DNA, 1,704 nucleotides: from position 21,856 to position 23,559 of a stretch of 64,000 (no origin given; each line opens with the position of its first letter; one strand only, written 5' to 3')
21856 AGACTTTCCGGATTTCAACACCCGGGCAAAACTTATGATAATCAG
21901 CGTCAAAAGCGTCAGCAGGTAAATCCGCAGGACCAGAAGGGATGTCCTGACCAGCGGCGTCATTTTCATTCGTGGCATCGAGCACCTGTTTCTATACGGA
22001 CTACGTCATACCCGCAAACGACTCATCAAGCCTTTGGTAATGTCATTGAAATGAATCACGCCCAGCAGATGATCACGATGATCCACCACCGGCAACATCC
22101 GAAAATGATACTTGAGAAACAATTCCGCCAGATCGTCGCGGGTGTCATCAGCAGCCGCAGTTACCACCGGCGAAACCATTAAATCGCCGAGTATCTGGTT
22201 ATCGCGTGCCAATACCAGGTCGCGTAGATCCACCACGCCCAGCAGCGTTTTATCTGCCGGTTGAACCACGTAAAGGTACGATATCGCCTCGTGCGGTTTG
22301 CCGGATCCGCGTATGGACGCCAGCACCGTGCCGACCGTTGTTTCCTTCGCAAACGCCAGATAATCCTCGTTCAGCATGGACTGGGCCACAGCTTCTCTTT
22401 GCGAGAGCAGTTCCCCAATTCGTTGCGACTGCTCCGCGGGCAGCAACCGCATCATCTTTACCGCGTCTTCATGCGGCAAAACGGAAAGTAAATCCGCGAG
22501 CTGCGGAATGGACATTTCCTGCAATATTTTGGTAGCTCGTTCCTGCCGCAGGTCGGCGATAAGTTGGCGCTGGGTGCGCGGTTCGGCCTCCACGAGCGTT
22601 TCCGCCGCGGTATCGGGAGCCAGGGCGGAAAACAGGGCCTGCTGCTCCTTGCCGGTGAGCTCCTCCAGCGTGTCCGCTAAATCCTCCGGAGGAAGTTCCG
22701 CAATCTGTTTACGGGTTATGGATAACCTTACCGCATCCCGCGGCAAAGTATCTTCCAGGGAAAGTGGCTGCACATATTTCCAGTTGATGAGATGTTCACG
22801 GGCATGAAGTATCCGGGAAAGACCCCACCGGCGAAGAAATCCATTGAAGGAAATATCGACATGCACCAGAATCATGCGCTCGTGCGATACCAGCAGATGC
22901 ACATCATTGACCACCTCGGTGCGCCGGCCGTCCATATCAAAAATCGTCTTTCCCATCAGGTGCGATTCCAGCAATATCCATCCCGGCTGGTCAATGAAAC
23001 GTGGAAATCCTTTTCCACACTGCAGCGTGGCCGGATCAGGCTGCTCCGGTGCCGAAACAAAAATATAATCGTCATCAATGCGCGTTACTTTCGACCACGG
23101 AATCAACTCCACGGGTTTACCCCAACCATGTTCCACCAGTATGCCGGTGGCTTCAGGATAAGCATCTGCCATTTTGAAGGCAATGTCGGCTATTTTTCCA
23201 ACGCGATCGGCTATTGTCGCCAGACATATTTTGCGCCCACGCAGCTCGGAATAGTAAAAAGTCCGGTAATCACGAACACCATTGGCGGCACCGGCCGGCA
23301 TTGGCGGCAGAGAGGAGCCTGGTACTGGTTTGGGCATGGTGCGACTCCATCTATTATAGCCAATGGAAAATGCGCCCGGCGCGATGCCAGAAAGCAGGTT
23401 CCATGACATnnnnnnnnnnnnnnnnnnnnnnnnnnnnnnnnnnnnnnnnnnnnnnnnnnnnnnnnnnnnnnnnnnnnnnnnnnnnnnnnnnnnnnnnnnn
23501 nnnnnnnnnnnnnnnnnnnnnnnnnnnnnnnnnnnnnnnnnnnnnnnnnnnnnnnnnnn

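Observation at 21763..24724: NRAMP-related transporter with altered metal-site motifs co-transcribed with a pore-less MgtE-N/CBS sensor protein and a small membrane peptide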

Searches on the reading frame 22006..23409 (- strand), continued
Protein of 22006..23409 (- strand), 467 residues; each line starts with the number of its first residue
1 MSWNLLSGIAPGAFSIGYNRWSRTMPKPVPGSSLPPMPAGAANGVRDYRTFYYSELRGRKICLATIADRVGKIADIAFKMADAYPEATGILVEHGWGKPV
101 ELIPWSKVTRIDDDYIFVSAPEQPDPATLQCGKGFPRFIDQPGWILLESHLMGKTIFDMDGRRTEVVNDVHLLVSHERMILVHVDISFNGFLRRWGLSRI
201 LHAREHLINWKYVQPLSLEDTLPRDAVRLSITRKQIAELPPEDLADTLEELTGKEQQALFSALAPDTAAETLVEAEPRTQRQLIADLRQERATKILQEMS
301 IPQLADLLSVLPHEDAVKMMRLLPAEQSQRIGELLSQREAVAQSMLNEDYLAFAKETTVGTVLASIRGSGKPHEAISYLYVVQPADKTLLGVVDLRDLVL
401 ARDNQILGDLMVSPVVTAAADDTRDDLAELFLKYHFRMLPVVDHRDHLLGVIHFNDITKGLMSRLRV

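Call 53: search_protein_representatives(protein=window:22006-23337:-)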
Query: 443 residues. Proteins with E-value up to 0.001 (for the whole library): 6877; up to 1e-10: 2521; up to 1e-30: 300. The best 150 are listed.
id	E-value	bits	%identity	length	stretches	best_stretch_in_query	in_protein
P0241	3.9e-147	506.8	56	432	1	2-437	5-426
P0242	3.1e-112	391.9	60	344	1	21-324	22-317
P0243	6.8e-106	371.0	55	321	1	122-437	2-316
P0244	1.8e-104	366.3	62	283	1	17-295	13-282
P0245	5.2e-95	335.1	41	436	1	24-441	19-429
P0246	1.1e-81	291.2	85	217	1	1-147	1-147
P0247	1.9e-79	283.8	59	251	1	189-438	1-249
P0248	3.7e-79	282.9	60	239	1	13-232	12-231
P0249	3.1e-72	260.1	38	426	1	14-434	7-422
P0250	4.3e-71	256.3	45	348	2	21-245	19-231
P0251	1.3e-68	248.2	38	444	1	16-434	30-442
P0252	3.8e-64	233.4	67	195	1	128-301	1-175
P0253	6.3e-61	222.8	48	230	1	155-381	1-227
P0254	1.1e-59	218.8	35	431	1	25-438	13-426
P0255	1.5e-58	215.0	35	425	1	20-437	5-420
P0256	1.8e-58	214.8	36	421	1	27-436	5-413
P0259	9.8e-57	209.0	33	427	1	26-434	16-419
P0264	2.4e-53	197.8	30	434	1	28-435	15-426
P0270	3.5e-52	194.0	34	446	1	27-432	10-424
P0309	9.3e-46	172.8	34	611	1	27-433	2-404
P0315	1.6e-44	168.8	33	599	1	28-434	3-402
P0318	4.3e-44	167.4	31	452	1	24-432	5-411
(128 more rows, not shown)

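Call 76: find_encoding_contigs(protein=P0245, flank=3500, max_places=2)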
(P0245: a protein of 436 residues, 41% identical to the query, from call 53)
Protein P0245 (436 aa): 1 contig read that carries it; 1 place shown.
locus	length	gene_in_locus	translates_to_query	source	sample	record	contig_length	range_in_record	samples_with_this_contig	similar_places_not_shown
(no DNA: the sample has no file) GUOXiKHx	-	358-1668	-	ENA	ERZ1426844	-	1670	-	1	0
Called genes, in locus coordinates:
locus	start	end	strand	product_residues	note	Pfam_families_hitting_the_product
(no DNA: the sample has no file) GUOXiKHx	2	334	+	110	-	?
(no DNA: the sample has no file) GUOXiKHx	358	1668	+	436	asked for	PF03448:MgtE_N, PF00571:CBS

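Call 77: find_encoding_contigs(protein=P0254, flank=3500, max_places=2)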
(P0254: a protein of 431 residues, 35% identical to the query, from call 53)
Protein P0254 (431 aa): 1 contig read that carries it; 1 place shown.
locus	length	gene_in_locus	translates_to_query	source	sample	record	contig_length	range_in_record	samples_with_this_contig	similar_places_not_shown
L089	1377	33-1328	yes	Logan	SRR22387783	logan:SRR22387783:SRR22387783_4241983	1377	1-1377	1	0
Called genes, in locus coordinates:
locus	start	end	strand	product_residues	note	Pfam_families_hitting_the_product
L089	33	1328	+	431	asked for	PF03448:MgtE_N, PF00571:CBS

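Call 78: list_cluster_members(proteins=[P0249, P0251, P0255, P0256, P0259, P0264, P0270, P0318, P0309, P0315])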
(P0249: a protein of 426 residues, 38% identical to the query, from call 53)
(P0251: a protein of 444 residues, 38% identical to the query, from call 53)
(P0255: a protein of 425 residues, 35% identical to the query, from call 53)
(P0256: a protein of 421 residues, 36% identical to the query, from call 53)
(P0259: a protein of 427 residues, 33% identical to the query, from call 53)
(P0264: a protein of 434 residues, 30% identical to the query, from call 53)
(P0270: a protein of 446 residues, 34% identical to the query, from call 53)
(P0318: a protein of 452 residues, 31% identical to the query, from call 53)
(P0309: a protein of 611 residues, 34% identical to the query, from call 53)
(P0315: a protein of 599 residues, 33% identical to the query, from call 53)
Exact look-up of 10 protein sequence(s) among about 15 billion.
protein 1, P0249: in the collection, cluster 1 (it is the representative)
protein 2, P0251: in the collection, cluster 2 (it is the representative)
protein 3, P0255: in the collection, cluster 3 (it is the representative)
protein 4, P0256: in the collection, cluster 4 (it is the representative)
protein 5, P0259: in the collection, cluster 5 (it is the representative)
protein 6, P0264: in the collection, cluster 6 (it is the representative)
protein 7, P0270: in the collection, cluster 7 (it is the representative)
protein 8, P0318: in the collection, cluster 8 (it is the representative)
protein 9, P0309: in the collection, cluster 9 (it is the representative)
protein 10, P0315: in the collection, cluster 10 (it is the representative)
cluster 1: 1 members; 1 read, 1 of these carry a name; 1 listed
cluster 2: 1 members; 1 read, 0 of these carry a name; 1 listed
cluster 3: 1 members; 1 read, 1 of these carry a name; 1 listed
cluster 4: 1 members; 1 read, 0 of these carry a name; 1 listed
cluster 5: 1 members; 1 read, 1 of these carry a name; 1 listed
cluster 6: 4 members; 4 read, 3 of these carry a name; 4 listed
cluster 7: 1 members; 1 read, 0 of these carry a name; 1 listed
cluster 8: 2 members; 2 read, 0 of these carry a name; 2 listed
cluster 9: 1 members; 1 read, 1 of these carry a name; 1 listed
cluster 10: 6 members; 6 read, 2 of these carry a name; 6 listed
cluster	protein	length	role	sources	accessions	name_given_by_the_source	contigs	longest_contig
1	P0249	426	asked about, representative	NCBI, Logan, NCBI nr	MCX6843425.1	MAG: CBS domain-containing protein [candidate division WOR-3 bacterium] | CBS domain-containing protein [candidate division WOR-3 bacterium]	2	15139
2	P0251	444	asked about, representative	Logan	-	-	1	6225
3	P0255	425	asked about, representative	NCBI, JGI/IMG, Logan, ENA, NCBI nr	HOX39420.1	MAG TPA: CBS domain-containing protein [Candidatus Brocadiia bacterium] | CBS domain-containing protein [Candidatus Brocadiia bacterium]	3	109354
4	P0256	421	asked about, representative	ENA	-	-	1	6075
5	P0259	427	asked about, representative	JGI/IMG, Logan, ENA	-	CBS domain-containing protein/sporulation protein YlmC with PRC-barrel domain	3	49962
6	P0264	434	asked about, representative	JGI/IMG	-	magnesium transporter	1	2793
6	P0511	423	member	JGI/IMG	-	magnesium transporter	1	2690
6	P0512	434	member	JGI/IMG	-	magnesium transporter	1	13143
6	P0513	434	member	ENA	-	-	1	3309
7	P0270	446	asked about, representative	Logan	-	-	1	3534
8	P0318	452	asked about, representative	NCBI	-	-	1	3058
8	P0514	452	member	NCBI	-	-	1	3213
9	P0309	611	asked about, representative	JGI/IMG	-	magnesium transporter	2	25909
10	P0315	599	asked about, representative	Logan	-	-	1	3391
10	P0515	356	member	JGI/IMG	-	magnesium transporter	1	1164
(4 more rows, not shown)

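Call 79: find_encoding_contigs(protein=P0255, flank=3500, max_places=1)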
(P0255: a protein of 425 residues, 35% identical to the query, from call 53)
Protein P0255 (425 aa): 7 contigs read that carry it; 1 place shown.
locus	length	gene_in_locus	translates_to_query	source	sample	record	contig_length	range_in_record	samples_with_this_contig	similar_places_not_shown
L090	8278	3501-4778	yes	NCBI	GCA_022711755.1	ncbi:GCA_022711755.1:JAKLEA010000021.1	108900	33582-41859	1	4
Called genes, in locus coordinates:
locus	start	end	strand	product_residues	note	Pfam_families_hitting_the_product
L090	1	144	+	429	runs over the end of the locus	PF13579:Glyco_trans_4_4, PF13439:Glyco_transf_4, PF20706:GT4-conflict, PF00534:Glycos_transf_1, PF13692:Glyco_trans_1_4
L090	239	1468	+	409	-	PF01011:PQQ (faint), PF13360:PQQ_2, PF13570:Beta-prop_ACSF4 (faint), PF13360:PQQ_2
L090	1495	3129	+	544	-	PF02310:B12-binding, PF04055:Radical_SAM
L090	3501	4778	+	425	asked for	PF03448:MgtE_N, PF00571:CBS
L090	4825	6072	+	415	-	PF01566:Nramp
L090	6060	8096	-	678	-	PF13424:TPR_12 (faint), PF13432:TPR_16 (faint), PF14559:TPR_19 (faint), PF07719:TPR_2 (faint)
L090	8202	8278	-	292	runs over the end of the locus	PF01261:AP_endonuc_2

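Call 80: find_encoding_contigs(protein=P0249, flank=3500, max_places=1)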
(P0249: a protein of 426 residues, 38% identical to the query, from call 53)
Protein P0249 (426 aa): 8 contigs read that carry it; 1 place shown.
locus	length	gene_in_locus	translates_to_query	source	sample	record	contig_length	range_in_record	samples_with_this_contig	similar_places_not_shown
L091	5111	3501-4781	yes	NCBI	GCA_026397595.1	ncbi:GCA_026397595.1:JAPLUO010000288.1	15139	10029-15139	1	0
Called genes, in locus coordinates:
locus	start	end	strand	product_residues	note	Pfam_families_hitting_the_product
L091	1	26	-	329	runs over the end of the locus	PF01544:CorA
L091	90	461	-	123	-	PF00072:Response_reg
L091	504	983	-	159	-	PF01243:PNPOx_N, PF12900:Pyridox_ox_2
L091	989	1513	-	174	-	PF01613:Flavin_Reduct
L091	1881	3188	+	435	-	PF01566:Nramp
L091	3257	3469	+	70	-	-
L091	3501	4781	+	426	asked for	PF05239:PRC (faint), PF03448:MgtE_N, PF00571:CBS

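Call 81: find_encoding_contigs(protein=P0259, flank=3500, max_places=1)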
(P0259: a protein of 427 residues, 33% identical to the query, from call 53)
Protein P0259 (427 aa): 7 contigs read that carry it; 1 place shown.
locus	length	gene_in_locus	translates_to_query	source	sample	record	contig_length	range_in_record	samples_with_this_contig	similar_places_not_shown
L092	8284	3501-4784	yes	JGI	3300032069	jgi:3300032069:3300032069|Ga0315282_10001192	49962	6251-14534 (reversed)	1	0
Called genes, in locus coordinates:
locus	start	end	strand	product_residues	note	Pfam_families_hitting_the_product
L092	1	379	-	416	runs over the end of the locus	PF00109:ketoacyl-synt, PF00108:Thiolase_N (faint), PF02801:Ketoacyl-synt_C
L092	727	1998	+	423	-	PF00919:UPF0004, PF04055:Radical_SAM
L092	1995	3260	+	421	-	PF01566:Nramp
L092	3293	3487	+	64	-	-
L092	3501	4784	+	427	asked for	PF03448:MgtE_N, PF00571:CBS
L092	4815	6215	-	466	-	PF00753:Lactamase_B, PF23023:Anti-Pycsar_Apyc1, PF12706:Lactamase_B_2, PF16661:Lactamase_B_6, PF10996:Beta-Casp, PF07521:RMMBL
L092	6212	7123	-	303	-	PF01210:NAD_Gly3P_dh_N (faint), PF02737:3HCDH_N, PF00725:3HCDH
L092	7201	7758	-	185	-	-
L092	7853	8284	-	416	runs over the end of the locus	PF12704:MacB_PCD, PF02687:FtsX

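Call 94: fold_search(model_id=the predicted structure, library=pdb)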
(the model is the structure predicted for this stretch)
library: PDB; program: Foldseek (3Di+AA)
matches with E <= 10: 860; with E <= 0.001: 314
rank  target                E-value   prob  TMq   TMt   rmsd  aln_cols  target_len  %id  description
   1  2yvy                  8.6e-18  1.00  0.26  0.45  14.9       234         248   30  Crystal structure of magnesium transporter MgtE cytosolic domain, Mg2+ bound form (released 2007-09-04)
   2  2oux_B                6.9e-17  1.00  0.27  0.45  16.3       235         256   27  Crystal structure of the soluble part of a magnesium transporter (released 2007-03-20)
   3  2yvx_A                1.0e-16  1.00  0.26  0.26  16.1       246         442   27  Crystal structure of magnesium transporter MgtE (released 2007-09-04)
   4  2oux_A                1.4e-16  1.00  0.27  0.46  17.1       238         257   26  Crystal structure of the soluble part of a magnesium transporter (released 2007-03-20)
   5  8gpv                  4.4e-16  1.00  0.27  0.45  16.2       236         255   26  Cytoplasmic domain structure of the MgtE Mg2+ channel from Clostridiales bacterium (released 2023-04-19)
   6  2zy9_A                4.4e-16  1.00  0.26  0.27  15.8       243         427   28  Improved crystal structure of magnesium transporter MgtE (released 2009-12-01)
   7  8gps                  6.2e-16  1.00  0.27  0.50  16.3       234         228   24  Cytoplasmic domain structure of the MgtE Mg2+ channel from Chryseobacterium hispalense (released 2023-04-19)
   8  5x9g_C                1.6e-15  1.00  0.25  0.44  15.0       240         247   29  Crystal structure of the cytosolic domain of the Mg2+ channel MgtE in complex with ATP (released 2017-08-16)
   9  5x9h_B                2.8e-15  1.00  0.27  0.28  15.8       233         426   30  Crystal structure of the Mg2+ channel MgtE in complex with ATP (released 2017-08-16)
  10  2zy9_B                3.7e-15  1.00  0.26  0.27  15.6       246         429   28  Improved crystal structure of magnesium transporter MgtE (released 2009-12-01)
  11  3kxr                  1.7e-07  1.00  0.26  0.62  10.2       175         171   20  Structure of the cystathionine beta-synthase pair domain of the putative Mg2+ transporter SO5017 from Shewanella oneiden (released 2009-12-15)
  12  5iip_A                3.2e-07  1.00  0.23  0.79   2.5       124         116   20  Staphylococcus aureus OpuCA (released 2016-08-24)
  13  5ks7_A                3.4e-07  1.00  0.24  0.74   2.8       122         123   17  Crystal structure of Listeria monocytogenes OpuCA CBS domain dimer in complex with cyclic-di-AMP (released 2016-07-20)
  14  6jl8_A                3.4e-07  1.00  0.24  0.24  10.0       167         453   19  Crystal structure of GMP reductase C318A from Trypanosoma brucei (released 2020-03-04)
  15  7pmz_B                3.4e-07  1.00  0.21  0.22  15.6       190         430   18  Crystal structure of Streptomyces coelicolor guaB (IMP dehydrogenase) bound to ATP and ppGpp at 2.0 A resolution (released 2022-05-11)
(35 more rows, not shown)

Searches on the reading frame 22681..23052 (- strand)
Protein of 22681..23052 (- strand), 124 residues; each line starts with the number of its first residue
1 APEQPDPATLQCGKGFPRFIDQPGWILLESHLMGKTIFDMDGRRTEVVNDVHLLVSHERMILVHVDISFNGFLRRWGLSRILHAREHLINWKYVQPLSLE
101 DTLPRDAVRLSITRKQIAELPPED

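Call 92: search_protein_families(library=pfam, proteins=[window:22681-23052:-], max_evalue=10)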
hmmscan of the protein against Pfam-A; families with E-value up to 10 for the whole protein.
seq(124 aa): 0 families
